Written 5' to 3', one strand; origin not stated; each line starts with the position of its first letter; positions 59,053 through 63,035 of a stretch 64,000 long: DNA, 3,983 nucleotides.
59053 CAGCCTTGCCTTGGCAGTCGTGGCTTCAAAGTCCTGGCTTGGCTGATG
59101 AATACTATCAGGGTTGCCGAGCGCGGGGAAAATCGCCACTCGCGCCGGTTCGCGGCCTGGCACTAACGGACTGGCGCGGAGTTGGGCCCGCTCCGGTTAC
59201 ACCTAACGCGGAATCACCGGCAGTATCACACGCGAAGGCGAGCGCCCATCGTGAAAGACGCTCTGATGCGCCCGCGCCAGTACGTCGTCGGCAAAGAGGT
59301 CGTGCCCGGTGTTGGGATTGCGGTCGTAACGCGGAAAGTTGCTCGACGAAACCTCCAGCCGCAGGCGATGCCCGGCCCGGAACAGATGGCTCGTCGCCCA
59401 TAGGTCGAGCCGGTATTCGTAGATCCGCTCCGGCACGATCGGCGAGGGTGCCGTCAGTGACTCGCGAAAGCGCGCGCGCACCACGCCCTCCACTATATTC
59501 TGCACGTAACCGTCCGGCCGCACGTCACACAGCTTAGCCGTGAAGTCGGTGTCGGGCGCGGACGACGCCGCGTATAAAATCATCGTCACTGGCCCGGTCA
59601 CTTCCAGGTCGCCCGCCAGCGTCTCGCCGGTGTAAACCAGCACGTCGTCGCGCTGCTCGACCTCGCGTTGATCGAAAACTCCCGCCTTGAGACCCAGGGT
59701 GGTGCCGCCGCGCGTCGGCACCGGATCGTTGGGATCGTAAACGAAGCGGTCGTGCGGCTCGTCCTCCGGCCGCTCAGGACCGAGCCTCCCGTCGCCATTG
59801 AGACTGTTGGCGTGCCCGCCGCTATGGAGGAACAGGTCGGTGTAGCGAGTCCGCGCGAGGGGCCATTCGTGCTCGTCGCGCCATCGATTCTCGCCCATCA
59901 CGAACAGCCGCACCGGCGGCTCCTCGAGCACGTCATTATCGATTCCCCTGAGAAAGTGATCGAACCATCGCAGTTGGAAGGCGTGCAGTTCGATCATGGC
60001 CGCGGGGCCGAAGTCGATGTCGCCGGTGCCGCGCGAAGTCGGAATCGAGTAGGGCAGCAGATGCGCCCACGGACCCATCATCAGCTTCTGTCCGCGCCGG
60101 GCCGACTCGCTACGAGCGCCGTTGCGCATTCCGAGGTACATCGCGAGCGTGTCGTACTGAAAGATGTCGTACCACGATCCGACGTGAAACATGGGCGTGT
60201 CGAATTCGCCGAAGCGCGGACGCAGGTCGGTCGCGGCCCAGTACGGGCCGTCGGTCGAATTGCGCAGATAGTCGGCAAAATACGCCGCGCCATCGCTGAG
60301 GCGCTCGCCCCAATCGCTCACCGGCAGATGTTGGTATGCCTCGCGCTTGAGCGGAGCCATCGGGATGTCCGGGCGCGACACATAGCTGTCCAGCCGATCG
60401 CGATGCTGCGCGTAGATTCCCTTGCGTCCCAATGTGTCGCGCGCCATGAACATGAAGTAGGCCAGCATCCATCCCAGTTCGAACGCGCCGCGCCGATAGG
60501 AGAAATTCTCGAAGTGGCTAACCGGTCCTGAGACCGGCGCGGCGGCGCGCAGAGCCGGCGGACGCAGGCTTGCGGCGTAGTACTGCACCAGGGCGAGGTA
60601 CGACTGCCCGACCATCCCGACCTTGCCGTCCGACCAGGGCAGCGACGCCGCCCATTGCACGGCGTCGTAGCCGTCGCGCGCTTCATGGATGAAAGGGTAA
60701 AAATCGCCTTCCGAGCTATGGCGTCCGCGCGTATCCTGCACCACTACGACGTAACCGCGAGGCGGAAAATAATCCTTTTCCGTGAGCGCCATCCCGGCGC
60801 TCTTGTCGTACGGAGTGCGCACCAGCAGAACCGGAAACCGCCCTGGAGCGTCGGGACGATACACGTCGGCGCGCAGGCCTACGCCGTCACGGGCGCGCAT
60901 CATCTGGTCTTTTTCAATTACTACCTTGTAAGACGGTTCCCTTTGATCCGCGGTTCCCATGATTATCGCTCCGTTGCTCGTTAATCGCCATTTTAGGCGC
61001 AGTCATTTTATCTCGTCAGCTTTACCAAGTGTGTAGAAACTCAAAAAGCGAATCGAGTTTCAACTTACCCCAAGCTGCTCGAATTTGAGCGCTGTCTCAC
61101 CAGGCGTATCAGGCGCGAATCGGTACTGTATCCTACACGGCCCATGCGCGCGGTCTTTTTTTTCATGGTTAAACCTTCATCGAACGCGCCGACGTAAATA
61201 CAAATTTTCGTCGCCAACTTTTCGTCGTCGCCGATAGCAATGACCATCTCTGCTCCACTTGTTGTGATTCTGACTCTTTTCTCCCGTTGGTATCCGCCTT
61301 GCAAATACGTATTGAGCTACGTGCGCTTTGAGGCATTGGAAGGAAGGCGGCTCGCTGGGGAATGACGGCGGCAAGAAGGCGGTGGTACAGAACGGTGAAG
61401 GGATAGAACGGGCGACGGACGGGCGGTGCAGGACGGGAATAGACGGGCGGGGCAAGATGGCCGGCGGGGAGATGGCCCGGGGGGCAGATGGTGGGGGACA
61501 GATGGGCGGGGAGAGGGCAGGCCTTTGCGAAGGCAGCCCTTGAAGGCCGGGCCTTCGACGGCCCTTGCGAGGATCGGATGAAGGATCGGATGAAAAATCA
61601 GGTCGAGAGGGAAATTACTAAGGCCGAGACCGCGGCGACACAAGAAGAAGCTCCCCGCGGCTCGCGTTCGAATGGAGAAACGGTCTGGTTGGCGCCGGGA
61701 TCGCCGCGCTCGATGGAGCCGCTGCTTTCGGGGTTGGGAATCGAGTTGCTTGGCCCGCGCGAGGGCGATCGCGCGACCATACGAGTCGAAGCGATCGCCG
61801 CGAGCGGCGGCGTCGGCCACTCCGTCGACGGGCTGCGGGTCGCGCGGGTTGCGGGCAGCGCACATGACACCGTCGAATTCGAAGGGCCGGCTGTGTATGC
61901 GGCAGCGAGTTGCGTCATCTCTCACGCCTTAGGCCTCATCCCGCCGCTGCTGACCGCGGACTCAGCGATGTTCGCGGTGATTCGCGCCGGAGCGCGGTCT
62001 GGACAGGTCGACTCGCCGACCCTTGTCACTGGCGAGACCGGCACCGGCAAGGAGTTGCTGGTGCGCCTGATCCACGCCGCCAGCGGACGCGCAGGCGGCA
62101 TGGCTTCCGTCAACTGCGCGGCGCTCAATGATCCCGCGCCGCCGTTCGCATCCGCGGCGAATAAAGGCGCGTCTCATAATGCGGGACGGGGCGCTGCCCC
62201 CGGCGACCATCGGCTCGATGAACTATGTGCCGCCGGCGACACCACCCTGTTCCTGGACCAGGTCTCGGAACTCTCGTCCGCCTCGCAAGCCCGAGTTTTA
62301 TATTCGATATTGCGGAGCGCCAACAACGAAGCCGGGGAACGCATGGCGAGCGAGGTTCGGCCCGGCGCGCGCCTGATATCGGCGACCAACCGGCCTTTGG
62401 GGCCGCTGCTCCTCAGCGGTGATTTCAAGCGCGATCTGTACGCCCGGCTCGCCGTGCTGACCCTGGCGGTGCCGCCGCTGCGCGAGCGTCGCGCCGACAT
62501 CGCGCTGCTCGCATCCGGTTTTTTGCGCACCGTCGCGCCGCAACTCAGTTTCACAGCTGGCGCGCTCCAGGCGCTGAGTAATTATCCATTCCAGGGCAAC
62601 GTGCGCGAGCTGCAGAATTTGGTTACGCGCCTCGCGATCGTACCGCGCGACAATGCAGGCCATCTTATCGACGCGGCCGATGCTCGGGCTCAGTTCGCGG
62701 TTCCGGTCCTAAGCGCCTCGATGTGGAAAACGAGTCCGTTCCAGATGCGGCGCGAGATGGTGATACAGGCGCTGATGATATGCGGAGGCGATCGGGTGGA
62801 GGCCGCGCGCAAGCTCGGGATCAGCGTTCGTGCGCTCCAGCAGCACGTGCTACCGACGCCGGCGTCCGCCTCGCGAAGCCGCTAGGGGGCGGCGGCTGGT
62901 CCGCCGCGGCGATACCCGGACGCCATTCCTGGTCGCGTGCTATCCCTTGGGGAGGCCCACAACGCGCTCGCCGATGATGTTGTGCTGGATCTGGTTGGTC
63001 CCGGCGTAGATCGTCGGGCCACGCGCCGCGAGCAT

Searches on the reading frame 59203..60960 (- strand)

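Call 29: search_protein_families(library=pfam, proteins=[window:59203-60960:-], max_evalue=0.00001)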
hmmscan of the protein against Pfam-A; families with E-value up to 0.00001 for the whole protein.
window:59203-60960:- (585 aa): 2 families
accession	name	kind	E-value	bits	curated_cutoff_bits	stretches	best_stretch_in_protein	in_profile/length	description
PF02129.25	Peptidase_S15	-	1.3e-52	179.6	23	1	25-301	1-261/262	X-Pro dipeptidyl-peptidase (S15 family)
PF08530.16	PepX_C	-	8.2e-48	163.6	22.5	1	342-578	1-216/217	X-Pro dipeptidyl-peptidase C-terminal non-catalytic domain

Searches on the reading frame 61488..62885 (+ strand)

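Call 29: search_protein_families(library=pfam, proteins=[window:61488-62885:+], max_evalue=0.00001)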
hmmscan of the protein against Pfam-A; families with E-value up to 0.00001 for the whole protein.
window:61488-62885:+ (465 aa): 3 families
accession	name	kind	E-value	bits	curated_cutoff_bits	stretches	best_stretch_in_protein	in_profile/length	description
PF00158.32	Sigma54_activat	-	6.5e-25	88.2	20.2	1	156-326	3-167/168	Sigma-54 interaction domain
PF25601.1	AAA_lid_14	-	3.9e-14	52.7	27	1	332-397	1-68/87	AAA+ ATPase lid domain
PF14532.12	Sigma54_activ_2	-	1.2e-12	48.7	25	1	173-331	19-138/138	Sigma-54 interaction domain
